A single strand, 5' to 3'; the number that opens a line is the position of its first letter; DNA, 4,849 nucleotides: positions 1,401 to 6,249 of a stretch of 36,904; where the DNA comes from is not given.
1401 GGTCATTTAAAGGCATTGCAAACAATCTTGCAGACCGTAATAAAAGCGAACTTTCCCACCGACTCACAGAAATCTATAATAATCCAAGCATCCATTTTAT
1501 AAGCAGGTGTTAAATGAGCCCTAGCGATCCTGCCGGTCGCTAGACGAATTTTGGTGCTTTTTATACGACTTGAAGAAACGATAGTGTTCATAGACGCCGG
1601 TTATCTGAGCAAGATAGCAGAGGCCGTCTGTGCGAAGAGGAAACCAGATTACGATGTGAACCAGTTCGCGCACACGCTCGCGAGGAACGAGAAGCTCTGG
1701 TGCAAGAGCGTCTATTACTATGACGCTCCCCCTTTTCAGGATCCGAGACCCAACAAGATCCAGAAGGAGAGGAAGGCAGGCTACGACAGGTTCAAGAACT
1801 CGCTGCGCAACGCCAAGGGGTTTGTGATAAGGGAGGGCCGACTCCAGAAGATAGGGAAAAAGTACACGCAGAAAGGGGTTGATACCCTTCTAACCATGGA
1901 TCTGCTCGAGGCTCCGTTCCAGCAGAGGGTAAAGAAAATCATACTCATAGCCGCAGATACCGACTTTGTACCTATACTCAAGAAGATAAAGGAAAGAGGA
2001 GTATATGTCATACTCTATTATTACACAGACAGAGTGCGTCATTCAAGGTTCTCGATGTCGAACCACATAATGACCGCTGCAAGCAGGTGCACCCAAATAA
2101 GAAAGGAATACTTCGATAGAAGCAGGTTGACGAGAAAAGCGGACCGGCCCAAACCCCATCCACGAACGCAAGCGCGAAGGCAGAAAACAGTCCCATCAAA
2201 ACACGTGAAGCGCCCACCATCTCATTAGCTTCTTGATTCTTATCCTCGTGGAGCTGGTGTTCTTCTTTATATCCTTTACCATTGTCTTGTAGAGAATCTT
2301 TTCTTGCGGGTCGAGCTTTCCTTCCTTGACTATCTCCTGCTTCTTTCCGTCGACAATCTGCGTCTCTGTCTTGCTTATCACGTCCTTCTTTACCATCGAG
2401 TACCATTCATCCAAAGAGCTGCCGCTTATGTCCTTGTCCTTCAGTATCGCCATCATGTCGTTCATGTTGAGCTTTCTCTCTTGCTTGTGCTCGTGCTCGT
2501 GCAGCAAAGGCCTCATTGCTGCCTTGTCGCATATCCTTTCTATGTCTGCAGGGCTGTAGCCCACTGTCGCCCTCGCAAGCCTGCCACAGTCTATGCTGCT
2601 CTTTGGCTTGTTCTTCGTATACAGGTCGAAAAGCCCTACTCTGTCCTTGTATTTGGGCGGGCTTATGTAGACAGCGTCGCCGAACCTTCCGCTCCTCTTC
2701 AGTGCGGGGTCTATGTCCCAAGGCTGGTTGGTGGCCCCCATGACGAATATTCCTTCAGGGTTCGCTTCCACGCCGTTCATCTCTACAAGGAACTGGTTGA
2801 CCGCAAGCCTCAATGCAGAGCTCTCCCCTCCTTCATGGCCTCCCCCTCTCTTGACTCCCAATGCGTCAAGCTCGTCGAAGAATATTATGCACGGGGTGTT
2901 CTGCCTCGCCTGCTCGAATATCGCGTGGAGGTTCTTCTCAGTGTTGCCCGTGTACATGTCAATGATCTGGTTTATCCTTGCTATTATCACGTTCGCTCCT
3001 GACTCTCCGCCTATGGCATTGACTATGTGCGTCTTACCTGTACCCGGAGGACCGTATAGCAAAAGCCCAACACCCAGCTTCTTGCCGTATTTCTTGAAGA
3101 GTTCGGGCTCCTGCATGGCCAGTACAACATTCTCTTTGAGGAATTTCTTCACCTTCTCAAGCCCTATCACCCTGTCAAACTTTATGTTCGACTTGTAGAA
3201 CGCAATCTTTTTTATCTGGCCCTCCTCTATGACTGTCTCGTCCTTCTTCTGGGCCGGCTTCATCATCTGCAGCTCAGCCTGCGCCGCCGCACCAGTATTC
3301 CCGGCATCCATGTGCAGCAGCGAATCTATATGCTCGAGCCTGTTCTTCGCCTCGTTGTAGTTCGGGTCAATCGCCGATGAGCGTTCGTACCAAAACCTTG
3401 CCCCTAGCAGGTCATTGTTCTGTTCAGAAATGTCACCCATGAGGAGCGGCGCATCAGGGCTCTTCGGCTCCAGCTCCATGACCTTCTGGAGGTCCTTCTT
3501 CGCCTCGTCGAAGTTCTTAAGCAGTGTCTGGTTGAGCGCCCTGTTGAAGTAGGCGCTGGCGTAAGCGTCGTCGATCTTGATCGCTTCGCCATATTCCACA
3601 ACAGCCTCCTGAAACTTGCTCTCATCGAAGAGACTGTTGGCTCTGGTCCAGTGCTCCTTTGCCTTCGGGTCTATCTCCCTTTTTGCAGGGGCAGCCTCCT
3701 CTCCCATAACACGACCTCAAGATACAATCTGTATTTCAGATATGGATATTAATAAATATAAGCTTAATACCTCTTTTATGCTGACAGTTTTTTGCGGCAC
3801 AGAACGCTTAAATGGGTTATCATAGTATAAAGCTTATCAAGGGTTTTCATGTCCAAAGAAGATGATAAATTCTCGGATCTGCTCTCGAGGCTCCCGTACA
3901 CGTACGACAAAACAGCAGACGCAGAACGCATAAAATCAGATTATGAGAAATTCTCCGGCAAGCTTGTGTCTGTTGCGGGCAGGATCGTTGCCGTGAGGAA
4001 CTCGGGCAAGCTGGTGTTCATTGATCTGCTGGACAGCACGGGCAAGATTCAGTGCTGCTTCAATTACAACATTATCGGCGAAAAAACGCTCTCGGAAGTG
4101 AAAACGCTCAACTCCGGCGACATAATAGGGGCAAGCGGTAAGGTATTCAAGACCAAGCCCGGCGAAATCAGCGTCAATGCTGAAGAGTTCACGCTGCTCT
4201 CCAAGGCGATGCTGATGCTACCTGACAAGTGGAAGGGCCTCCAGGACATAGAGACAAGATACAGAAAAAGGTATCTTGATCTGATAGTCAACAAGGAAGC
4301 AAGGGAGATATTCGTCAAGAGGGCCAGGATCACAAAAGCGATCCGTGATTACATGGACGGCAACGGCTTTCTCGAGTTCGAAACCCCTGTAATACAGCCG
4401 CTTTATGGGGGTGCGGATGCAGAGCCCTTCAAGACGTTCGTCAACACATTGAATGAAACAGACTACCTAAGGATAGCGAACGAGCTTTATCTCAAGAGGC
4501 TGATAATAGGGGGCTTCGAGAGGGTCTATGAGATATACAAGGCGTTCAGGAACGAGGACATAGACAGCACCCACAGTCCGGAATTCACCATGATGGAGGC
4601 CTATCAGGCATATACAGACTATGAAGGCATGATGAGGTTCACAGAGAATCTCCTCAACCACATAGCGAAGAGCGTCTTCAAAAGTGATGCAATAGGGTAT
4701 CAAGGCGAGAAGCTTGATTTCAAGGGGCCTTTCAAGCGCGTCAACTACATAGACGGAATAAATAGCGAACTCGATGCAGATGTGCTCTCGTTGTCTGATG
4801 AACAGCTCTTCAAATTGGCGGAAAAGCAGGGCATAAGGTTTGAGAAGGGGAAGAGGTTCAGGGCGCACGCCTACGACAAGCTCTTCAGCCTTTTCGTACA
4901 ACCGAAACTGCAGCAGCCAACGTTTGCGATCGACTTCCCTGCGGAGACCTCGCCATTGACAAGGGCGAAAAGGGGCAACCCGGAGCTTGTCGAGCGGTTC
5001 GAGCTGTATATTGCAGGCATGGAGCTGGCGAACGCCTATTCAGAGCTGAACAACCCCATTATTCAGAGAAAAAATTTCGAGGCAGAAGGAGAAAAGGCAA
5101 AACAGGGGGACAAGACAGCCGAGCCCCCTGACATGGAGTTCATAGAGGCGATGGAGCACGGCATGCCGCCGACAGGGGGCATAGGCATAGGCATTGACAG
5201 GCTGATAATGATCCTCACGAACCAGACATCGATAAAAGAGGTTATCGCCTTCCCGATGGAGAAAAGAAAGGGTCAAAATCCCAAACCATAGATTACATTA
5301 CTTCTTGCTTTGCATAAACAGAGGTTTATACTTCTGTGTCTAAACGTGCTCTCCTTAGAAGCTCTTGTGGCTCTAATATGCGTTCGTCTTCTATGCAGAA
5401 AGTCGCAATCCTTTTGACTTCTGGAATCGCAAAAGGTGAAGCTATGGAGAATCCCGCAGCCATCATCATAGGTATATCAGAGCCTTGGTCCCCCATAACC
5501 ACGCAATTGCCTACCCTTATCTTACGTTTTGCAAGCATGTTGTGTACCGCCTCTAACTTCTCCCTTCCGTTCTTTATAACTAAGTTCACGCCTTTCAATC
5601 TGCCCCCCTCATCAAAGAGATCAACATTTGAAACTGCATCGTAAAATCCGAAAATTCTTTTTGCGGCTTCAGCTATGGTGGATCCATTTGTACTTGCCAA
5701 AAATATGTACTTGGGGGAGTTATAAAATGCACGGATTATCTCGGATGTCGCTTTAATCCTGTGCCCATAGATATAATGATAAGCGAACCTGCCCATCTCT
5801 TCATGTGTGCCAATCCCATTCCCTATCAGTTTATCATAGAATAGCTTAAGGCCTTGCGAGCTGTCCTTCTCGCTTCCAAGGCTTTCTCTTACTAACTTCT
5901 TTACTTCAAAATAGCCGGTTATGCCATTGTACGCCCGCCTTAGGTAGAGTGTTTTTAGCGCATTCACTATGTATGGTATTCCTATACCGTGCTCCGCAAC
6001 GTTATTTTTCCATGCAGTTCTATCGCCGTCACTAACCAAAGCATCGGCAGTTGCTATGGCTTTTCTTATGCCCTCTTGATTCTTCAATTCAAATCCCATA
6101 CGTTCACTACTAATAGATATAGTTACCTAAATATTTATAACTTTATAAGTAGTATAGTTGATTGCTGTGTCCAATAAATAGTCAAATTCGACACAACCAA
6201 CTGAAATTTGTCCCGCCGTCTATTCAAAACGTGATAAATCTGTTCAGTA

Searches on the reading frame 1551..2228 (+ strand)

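Call 39: search_protein_families(library=pfam, proteins=[window:1551-2228:+], max_evalue=0.001)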
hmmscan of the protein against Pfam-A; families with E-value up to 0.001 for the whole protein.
window:1551-2228:+ (225 aa): 1 family
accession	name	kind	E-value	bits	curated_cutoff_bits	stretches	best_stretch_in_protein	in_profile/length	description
PF01936.24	NYN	-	3.9e-14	53.8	24.2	1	10-158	2-125/145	NYN domain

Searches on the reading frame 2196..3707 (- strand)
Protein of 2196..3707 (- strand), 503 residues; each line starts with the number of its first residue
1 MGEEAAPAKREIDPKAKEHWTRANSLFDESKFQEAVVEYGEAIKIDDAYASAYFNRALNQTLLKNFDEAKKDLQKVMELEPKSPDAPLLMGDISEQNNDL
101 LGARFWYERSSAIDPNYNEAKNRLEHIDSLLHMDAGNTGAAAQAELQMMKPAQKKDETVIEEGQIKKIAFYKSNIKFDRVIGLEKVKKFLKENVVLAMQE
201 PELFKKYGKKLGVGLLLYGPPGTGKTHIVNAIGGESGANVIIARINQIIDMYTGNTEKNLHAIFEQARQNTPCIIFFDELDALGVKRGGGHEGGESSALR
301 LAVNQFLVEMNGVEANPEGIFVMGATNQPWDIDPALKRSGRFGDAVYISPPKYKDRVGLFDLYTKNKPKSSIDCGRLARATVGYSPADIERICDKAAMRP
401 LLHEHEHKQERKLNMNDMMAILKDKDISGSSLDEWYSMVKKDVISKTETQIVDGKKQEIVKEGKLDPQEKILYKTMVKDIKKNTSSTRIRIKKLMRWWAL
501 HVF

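Call 39: search_protein_families(library=pfam, proteins=[window:2196-3707:-], max_evalue=0.001)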
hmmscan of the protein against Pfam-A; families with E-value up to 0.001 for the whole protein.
window:2196-3707:- (503 aa): 9 families
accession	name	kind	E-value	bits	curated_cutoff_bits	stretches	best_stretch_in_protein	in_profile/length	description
PF00004.35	AAA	-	4.7e-36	124.6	21.2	1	215-348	1-129/131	ATPase family associated with various cellular activities (AAA)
PF07719.23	TPR_2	-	8.1e-13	47.9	27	1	50-82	1-33/34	Tetratricopeptide repeat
PF13414.12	TPR_11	-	1e-10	41.6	26.8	1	24-58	2-36/42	TPR repeat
PF00515.34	TPR_1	-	2.3e-09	37.1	27.8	1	50-82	1-33/34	Tetratricopeptide repeat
PF13181.12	TPR_8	-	5.9e-08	32.7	25.7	0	50-82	1-33/34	Tetratricopeptide repeat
PF17862.7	AAA_lid_3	-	8.4e-08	32.1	27.2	1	372-404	2-34/45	AAA+ lid domain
PF14559.12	TPR_19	-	7.2e-07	29.9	25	1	64-120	5-61/68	Tetratricopeptide repeat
PF13191.12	AAA_16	-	0.00011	23.2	32.6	0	213-248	25-63/167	AAA ATPase domain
PF13432.12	TPR_16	-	0.00037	21.3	32.7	0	65-116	12-63/65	Tetratricopeptide repeat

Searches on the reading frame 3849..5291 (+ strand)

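Call 39: search_protein_families(library=pfam, proteins=[window:3849-5291:+], max_evalue=0.001)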
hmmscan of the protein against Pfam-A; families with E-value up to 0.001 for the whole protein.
window:3849-5291:+ (480 aa): 3 families
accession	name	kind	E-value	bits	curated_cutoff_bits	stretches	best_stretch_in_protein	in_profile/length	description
PF00152.25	tRNA-synt_2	-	3.2e-92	309.3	25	1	134-471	2-307/308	tRNA synthetases class II (D, K and N)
PF01336.31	tRNA_anti-codon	-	5.5e-18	65.1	27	1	40-117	1-75/75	OB-fold nucleic acid binding domain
PF01409.25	tRNA-synt_2d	-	4.8e-05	23.4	19.8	0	228-282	107-160/246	tRNA synthetases class II core domain (F)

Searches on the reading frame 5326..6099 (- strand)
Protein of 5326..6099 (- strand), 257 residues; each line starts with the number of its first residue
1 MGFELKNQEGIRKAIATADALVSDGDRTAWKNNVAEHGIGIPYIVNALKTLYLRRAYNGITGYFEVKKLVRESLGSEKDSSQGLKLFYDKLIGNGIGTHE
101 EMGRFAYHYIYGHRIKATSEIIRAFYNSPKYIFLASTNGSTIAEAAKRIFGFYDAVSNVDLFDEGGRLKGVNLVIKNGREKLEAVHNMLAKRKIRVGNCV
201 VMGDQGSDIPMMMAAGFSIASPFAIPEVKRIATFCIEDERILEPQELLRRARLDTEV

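Call 39: search_protein_families(library=pfam, proteins=[window:5326-6099:-], max_evalue=0.001)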
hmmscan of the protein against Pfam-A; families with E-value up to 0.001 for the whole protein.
window:5326-6099:- (257 aa): 2 families
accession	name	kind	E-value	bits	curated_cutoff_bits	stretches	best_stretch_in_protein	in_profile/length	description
PF08282.18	Hydrolase_3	-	3.6e-09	37.2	20.9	1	174-238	181-245/255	haloacid dehalogenase-like hydrolase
PF00702.32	Hydrolase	-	0.00017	22.5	26.4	1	86-216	68-191/191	haloacid dehalogenase-like hydrolase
